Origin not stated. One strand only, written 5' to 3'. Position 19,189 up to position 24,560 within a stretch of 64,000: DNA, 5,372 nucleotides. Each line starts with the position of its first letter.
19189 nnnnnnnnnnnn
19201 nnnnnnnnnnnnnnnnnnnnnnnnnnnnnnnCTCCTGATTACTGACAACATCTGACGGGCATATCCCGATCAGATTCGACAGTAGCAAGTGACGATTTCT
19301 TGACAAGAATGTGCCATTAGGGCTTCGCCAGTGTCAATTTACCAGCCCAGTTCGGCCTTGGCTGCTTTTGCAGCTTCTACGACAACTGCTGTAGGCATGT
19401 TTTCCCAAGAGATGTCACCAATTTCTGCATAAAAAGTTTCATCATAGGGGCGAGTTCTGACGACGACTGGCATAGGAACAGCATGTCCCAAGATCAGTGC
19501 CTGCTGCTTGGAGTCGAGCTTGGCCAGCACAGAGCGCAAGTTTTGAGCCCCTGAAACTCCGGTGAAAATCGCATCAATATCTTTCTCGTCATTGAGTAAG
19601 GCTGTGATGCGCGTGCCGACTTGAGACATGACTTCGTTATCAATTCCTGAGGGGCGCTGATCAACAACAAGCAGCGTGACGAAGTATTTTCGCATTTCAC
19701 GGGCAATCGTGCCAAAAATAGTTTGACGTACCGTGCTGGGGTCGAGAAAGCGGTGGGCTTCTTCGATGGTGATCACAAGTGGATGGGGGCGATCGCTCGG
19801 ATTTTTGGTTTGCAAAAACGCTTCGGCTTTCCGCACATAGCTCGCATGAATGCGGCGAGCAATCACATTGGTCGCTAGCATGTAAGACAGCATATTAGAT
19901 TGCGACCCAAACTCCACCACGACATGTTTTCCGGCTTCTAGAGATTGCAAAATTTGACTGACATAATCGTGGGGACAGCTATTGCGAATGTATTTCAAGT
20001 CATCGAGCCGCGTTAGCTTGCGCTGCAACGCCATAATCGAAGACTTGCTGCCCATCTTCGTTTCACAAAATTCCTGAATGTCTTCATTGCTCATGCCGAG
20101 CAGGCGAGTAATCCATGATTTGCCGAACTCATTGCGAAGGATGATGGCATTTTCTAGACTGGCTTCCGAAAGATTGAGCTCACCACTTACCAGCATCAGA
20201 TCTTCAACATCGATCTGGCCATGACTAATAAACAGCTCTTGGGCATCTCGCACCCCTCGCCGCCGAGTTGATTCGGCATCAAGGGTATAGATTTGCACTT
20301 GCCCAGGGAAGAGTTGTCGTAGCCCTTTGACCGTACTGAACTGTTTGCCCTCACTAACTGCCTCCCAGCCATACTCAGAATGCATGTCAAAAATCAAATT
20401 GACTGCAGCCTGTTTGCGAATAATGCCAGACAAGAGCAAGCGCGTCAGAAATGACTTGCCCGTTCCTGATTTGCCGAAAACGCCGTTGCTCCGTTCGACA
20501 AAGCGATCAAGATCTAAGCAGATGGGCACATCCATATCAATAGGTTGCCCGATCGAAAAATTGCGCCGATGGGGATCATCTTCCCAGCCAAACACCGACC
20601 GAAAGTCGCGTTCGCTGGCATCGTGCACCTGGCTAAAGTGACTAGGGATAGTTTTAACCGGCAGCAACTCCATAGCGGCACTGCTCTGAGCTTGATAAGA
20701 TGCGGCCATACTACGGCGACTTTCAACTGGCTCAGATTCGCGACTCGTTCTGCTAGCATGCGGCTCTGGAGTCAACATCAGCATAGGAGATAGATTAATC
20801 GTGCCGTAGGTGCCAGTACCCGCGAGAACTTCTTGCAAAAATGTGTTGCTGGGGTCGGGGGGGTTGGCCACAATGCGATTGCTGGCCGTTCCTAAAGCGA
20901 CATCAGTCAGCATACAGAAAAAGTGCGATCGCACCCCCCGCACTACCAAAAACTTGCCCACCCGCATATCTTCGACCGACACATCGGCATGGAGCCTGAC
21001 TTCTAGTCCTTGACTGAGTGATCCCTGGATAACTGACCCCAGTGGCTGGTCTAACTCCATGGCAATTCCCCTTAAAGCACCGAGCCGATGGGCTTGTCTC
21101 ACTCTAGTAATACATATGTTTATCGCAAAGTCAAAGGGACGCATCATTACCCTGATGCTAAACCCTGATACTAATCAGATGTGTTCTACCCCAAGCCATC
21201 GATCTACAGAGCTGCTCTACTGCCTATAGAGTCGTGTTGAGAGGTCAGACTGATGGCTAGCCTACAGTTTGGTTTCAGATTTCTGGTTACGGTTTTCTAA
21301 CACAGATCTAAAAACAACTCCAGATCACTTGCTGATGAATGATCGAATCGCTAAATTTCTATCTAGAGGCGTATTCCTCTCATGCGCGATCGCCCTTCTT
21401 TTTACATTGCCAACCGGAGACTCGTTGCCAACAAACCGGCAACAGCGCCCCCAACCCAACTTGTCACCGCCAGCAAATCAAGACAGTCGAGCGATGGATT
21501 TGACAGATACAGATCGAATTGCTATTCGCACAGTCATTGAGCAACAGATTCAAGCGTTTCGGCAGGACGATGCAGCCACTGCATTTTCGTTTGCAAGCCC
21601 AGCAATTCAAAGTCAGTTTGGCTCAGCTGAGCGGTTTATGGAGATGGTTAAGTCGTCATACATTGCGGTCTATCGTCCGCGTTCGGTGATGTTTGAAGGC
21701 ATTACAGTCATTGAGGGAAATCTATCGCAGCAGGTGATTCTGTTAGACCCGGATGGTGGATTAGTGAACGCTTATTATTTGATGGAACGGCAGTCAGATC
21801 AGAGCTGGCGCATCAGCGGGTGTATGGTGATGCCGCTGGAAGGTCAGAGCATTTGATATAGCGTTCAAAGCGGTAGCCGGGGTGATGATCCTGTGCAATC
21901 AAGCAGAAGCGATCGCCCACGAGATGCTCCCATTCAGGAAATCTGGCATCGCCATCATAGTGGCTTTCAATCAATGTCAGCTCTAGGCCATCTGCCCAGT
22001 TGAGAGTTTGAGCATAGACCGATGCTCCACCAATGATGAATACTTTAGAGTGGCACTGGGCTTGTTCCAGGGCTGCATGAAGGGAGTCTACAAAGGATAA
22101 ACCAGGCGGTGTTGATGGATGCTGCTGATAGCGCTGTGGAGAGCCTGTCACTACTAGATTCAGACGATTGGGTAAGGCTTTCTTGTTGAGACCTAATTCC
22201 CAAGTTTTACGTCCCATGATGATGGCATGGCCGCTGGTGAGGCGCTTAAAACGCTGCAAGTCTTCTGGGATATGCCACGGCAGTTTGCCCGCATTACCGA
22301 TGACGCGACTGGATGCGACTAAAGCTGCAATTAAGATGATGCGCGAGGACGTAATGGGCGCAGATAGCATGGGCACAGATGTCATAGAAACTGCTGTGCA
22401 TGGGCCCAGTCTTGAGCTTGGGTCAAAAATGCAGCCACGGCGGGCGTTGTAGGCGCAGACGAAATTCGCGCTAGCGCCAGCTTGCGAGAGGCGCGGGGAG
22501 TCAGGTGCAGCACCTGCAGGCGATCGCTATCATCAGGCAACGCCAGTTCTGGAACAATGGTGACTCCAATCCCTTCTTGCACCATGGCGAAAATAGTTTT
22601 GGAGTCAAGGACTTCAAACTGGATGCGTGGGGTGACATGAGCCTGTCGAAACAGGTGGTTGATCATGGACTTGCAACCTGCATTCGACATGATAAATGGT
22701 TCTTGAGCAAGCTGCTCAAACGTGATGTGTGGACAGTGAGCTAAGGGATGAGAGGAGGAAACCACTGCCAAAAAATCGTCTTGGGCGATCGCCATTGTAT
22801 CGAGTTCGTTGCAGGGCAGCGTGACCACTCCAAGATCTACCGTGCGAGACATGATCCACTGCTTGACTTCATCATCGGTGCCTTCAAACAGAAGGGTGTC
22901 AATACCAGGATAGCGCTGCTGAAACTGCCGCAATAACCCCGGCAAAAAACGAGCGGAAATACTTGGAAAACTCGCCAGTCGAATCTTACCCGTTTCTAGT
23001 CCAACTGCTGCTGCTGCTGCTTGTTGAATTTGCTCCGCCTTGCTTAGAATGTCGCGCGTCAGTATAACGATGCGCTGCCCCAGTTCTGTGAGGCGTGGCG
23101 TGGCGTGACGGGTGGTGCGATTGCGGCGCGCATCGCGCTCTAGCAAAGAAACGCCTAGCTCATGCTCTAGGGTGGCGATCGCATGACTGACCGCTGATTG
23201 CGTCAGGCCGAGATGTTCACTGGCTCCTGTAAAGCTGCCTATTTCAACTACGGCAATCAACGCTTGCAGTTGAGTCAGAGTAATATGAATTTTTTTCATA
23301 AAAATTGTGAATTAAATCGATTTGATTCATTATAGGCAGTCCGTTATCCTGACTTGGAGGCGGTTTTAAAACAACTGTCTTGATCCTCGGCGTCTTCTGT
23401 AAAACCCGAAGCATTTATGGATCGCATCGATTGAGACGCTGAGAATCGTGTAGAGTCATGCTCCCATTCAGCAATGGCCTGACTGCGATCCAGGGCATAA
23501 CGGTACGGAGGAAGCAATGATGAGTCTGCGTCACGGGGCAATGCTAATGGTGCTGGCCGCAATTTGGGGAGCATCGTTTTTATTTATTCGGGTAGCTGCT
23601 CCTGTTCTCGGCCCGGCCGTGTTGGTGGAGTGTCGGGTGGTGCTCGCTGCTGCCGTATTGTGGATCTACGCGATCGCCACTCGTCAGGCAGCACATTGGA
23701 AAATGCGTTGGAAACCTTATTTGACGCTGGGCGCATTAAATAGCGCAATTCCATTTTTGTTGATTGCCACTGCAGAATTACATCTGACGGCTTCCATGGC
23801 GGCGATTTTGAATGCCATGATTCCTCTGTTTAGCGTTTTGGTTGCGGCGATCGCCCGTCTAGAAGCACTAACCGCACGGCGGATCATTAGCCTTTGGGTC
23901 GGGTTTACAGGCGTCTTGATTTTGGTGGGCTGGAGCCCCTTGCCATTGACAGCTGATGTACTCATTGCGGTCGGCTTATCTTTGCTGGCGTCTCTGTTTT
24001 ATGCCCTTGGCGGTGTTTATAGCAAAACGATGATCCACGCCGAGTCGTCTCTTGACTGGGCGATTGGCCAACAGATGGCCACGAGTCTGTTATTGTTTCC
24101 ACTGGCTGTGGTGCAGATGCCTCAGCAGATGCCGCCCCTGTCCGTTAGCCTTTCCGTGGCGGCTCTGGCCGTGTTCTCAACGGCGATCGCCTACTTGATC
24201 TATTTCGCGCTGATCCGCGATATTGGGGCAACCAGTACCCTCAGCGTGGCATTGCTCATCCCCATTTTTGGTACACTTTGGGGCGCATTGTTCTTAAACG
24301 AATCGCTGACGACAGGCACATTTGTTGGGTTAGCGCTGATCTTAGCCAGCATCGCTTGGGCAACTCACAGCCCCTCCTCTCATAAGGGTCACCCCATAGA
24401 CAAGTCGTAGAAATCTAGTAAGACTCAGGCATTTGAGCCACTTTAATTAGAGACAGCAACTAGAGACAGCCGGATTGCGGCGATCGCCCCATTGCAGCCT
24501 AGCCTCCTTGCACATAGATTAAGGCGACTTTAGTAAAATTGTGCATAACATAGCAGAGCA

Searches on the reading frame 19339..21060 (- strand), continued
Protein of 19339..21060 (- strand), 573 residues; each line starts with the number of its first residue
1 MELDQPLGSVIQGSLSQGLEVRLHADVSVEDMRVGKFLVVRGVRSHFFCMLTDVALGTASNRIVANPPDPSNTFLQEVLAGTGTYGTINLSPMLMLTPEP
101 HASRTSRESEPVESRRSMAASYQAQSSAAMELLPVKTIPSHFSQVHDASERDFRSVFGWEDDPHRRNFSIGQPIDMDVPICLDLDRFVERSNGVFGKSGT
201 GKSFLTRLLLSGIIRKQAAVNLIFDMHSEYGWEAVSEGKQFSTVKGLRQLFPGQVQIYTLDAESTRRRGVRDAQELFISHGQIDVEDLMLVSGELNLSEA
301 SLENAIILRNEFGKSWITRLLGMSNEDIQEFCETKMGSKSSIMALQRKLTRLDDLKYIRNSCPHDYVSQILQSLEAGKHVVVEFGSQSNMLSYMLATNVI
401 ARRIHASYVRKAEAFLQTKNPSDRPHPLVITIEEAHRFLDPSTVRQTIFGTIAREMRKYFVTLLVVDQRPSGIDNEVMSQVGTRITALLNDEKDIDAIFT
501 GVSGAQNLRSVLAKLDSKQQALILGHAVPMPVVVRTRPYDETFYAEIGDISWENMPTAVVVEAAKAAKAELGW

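Call 14: find_related_loci(query=window:19339-21060:-, collection=genome_contigs, flank=6000)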
Query window:19339-21060:- (573 aa) in genome_contigs; peptide patterns used: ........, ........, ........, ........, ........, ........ (x = any residue, [..] = any of these).
600 stretches matched a pattern (row limit reached: there are more); 596 encode a relative of the query (tblastn E <= 1e-3); the best 80 are kept; 80 distinct loci.
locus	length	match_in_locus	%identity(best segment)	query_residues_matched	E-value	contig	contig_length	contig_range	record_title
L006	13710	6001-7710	84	1-573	0e+0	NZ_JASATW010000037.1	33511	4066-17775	Sphaerothrix gracilis Ecp01 Spahero_37, whole genome shotgun sequence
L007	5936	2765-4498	84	3-573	0e+0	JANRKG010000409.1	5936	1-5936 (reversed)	MAG: Leptolyngbyaceae cyanobacterium bins.59 k141_2724976, whole genome shotgun sequence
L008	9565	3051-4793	83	1-573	0e+0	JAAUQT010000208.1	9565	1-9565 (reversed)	MAG: Cyanobacteria bacterium RM1_2_2 NODE_1814_length_9565_cov_4.398707, whole genome shotgun sequence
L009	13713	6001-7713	84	1-573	0e+0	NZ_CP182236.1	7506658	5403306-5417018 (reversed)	Egbenema sp. FJBBOT/2019 chromosome, complete genome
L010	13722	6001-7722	85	1-573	0e+0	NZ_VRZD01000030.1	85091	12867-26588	MAG: Pantanalinema sp. GBBB05 NODE_84_length_85091_cov_7.260687, whole genome shotgun sequence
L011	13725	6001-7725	84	1-573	0e+0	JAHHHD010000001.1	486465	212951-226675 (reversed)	MAG: Drouetiella hepatica Uher 2000/2452 scaffold_12_c1, whole genome shotgun sequence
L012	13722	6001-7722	83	1-573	0e+0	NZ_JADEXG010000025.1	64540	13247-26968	Vasconcelosia minhoensis LEGE 07310 NODE_41_length_64540_cov_25.4165, whole genome shotgun sequence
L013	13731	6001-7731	84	1-573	0e+0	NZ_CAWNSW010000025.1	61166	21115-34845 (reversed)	Stenomitos frigidus ULC18 isolate ena-yuan-GCF_003003795.1 NZ_PVWK01000012.1, whole genome shotgun sequence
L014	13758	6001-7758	82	1-573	0e+0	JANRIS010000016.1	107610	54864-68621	MAG: Leptolyngbyaceae cyanobacterium bins.349 k141_3324583, whole genome shotgun sequence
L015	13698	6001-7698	83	1-573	0e+0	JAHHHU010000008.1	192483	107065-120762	MAG: Phormidium tanganyikae FI6-MK23 scaffold_114_c1, whole genome shotgun sequence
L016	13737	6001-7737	82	1-573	0e+0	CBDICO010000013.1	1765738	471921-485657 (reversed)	MAG: Phormidesmis sp. isolate 8b3cece6-5bb3-4246-9dab-969b424704ae genome assembly, contig: contig_13, whole genome shot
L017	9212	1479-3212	82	1-573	0e+0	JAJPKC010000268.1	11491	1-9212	MAG: Oscillatoriales cyanobacterium Centralia_MAG_596 k107_34287679, whole genome shotgun sequence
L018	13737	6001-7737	82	1-573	0e+0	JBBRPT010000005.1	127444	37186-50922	MAG: Leptolyngbyales cyanobacterium isolate metawrap_la1_101 W_la1_101_k141_1043697L_127444_cov_22.3672, whole genome sh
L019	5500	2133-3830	83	1-573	0e+0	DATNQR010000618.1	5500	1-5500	MAG TPA_asm: Thermosynechococcaceae cyanobacterium isolate SMAG_U16512 k141_68124, whole genome shotgun sequence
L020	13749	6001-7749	83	1-573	0e+0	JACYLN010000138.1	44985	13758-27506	MAG: Leptolyngbyaceae cyanobacterium C42_A2020_001 NODE_1649_length_44985_cov_7.694525, whole genome shotgun sequence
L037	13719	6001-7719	81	1-573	0e+0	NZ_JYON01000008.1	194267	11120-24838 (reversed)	Aliterella atlantica CENA595 contig_42, whole genome shotgun sequence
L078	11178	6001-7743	77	1-573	0e+0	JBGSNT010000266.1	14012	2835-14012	MAG: Nodosilinea sp. isolate JTS-AC262 k141_3200377, whole genome shotgun sequence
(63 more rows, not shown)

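Call 26: search_solved_structures(query=window:19339-21060:-, max_evalue=0.001)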
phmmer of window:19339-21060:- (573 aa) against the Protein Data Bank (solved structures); distinct sequences matched with E-value up to 0.001: 9.
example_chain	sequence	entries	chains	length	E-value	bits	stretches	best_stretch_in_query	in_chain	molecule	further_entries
8wiv_A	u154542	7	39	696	7e-21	77.8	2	422-533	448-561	Helicase HerA central domain-containing protein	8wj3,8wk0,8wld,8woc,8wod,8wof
4d2i_A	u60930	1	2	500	3.9e-16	62.1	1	368-549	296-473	HERA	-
9x1l_A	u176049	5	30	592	3.8e-14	55.5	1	409-536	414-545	DNA helicase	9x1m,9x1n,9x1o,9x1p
8xau_A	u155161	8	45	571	6.6e-11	44.8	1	416-536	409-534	ATP-binding protein | HerA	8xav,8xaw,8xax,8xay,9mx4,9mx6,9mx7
9c1m_M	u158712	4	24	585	9.9e-10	41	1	416-536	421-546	ATP-binding protein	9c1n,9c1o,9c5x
8j4u_M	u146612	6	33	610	8.3e-09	37.9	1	419-534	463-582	Nucleoside triphosphate hydrolase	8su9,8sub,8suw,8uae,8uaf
8ziq_M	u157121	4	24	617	9.2e-09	37.8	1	427-533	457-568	HerA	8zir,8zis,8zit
8wet_A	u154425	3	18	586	3.4e-07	32.6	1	428-497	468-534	TdpA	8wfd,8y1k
8yho_A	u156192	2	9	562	8.8e-07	31.3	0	427-534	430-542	DUF87 domain-containing protein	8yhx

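Call 67: search_protein_families(library=pfam, proteins=[L078:5109-5648:+, L037:5092-5886:+], max_evalue=0.001)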
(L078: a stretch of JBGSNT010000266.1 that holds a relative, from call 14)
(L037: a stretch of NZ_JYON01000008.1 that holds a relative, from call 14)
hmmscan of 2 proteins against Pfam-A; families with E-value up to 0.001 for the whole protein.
L078:5109-5648:+ (179 aa): 0 families

L037:5092-5886:+ (264 aa): 5 families
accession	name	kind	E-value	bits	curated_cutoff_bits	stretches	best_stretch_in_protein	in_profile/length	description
PF13417.12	GST_N_3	-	3.4e-18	66.2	22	1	4-77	1-74/75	Glutathione S-transferase, N-terminal domain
PF13409.12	GST_N_2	-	1.4e-12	48.5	25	1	10-73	2-70/70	Glutathione S-transferase, N-terminal domain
PF02798.26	GST_N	-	8.3e-07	29.7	20.9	1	3-72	4-76/76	Glutathione S-transferase, N-terminal domain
PF00043.30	GST_C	-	0.00026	21.6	20.7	1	157-196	23-62/93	Glutathione S-transferase, C-terminal domain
PF13410.11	GST_C_2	-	0.00087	19.8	24.9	0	160-197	6-43/69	Glutathione S-transferase, C-terminal domain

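Call 76: find_encoding_contigs(protein=P0011, flank=5000, max_places=2)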
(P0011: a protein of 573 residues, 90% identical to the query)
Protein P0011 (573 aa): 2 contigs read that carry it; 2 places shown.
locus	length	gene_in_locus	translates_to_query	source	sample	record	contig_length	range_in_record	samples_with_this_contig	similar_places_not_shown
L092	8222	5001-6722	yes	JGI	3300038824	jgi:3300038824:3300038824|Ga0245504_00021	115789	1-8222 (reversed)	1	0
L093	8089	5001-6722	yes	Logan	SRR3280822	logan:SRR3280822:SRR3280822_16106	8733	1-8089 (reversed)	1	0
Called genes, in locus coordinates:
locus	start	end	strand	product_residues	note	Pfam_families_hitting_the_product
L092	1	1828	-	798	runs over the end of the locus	PF05226:CHASE2, PF00512:HisKA, PF02518:HATPase_c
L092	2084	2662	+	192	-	-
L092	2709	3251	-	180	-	-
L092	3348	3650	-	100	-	PF00892:EamA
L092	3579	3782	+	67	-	PF03466:LysR_substrate (weak)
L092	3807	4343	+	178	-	PF00186:DHFR_1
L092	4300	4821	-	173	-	PF16156:DUF4864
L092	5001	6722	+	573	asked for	PF09378:HAS-barrel, PF01935:DUF87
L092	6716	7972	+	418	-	-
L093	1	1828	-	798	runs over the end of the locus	PF05226:CHASE2, PF00512:HisKA, PF02518:HATPase_c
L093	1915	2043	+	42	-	-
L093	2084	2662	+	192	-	-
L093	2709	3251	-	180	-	-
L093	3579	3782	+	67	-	PF03466:LysR_substrate (weak)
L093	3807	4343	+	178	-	PF00186:DHFR_1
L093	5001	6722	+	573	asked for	PF09378:HAS-barrel, PF01935:DUF87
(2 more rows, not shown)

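Call 77: find_encoding_contigs(protein=P0012, flank=5000, max_places=2)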
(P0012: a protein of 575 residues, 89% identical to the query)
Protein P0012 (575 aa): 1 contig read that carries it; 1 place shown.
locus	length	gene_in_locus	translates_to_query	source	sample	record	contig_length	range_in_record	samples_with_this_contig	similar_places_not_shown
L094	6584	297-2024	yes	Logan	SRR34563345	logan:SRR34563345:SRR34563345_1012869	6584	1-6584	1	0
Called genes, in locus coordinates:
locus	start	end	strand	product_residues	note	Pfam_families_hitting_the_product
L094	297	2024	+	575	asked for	PF09378:HAS-barrel, PF01935:DUF87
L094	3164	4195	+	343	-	PF00140:Sigma70_r1_2, PF08281:Sigma70_r4_2 (faint), PF04542:Sigma70_r2, PF04539:Sigma70_r3, PF04545:Sigma70_r4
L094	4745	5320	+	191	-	-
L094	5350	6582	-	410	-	?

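Call 78: find_encoding_contigs(protein=P0016, flank=5000, max_places=2)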
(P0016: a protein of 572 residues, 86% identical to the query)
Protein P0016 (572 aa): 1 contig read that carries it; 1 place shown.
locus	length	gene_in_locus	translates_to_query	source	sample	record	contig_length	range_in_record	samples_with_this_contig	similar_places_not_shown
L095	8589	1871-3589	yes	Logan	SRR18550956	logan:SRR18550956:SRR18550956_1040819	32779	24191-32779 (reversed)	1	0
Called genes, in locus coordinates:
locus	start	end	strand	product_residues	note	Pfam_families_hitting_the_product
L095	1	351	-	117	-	?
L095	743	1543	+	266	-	PF02798:GST_N, PF13409:GST_N_2, PF13417:GST_N_3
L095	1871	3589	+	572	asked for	PF09378:HAS-barrel, PF01935:DUF87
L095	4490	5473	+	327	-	PF00140:Sigma70_r1_2, PF08281:Sigma70_r4_2 (faint), PF04542:Sigma70_r2, PF04539:Sigma70_r3, PF04545:Sigma70_r4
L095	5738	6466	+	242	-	-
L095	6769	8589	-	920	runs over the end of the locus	PF02463:SMC_N, PF13175:AAA_15 (weak), PF13304:AAA_21 (faint), PF13476:AAA_23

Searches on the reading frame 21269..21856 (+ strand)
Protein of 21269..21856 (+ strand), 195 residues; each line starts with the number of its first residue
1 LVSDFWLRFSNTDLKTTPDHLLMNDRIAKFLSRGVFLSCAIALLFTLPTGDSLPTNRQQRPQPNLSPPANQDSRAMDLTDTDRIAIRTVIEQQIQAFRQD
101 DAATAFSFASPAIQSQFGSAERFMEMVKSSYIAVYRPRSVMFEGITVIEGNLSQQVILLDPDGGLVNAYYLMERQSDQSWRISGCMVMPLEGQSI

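Call 3: search_protein_families(library=pfam, proteins=[window:21269-21856:+], max_evalue=0.1)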
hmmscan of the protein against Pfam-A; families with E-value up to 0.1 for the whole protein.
window:21269-21856:+ (195 aa): 2 families
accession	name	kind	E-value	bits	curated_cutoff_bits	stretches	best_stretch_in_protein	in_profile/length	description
PF16156.12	DUF4864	-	2.4e-41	141.1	27.1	1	80-193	2-115/117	Domain of unknown function (DUF4864)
PF02203.21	TarH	-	0.029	14.7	25.2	1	67-128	108-170/177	Tar ligand binding domain homologue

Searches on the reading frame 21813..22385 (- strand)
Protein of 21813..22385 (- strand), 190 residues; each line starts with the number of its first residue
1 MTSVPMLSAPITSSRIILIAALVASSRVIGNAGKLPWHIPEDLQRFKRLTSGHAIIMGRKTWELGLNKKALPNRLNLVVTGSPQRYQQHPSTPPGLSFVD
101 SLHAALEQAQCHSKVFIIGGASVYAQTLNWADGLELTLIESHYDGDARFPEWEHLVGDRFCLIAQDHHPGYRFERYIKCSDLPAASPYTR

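Call 67: search_protein_families(library=pfam, proteins=[window:21813-22385:-], max_evalue=0.001)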
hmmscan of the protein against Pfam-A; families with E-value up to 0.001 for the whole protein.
window:21813-22385:- (190 aa): 1 family
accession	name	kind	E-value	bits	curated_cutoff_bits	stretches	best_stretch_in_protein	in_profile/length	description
PF00186.24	DHFR_1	-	1.1e-40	139.4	25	1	16-166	2-140/159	Dihydrofolate reductase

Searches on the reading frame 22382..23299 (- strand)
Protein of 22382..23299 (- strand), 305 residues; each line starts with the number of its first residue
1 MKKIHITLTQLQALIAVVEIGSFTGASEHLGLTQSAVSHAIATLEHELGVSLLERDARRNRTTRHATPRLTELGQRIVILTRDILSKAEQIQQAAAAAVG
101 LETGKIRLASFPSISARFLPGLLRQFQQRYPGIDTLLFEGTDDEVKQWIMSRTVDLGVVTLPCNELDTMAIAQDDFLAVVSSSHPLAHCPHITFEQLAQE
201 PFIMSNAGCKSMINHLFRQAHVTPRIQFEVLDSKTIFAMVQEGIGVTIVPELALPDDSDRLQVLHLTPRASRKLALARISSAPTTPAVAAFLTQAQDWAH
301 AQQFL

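Call 67: search_protein_families(library=pfam, proteins=[window:22382-23299:-], max_evalue=0.001)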
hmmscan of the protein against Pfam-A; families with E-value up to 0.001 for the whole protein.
window:22382-23299:- (305 aa): 2 families
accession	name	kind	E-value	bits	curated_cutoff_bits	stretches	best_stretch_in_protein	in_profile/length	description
PF03466.25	LysR_substrate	-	9.6e-44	149.7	28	1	101-298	3-207/209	LysR substrate binding domain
PF00126.33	HTH_1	-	7e-19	68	26.6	1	8-65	1-58/60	Bacterial regulatory helix-turn-helix protein, lysR family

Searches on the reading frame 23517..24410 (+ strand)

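Call 67: search_protein_families(library=pfam, proteins=[window:23517-24410:+], max_evalue=0.001)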
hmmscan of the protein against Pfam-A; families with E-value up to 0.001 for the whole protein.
window:23517-24410:+ (297 aa): 1 family
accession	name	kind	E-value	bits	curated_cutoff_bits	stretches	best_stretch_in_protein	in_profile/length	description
PF00892.27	EamA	-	7.4e-30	104.4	28.2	2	151-281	3-132/135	EamA-like transporter family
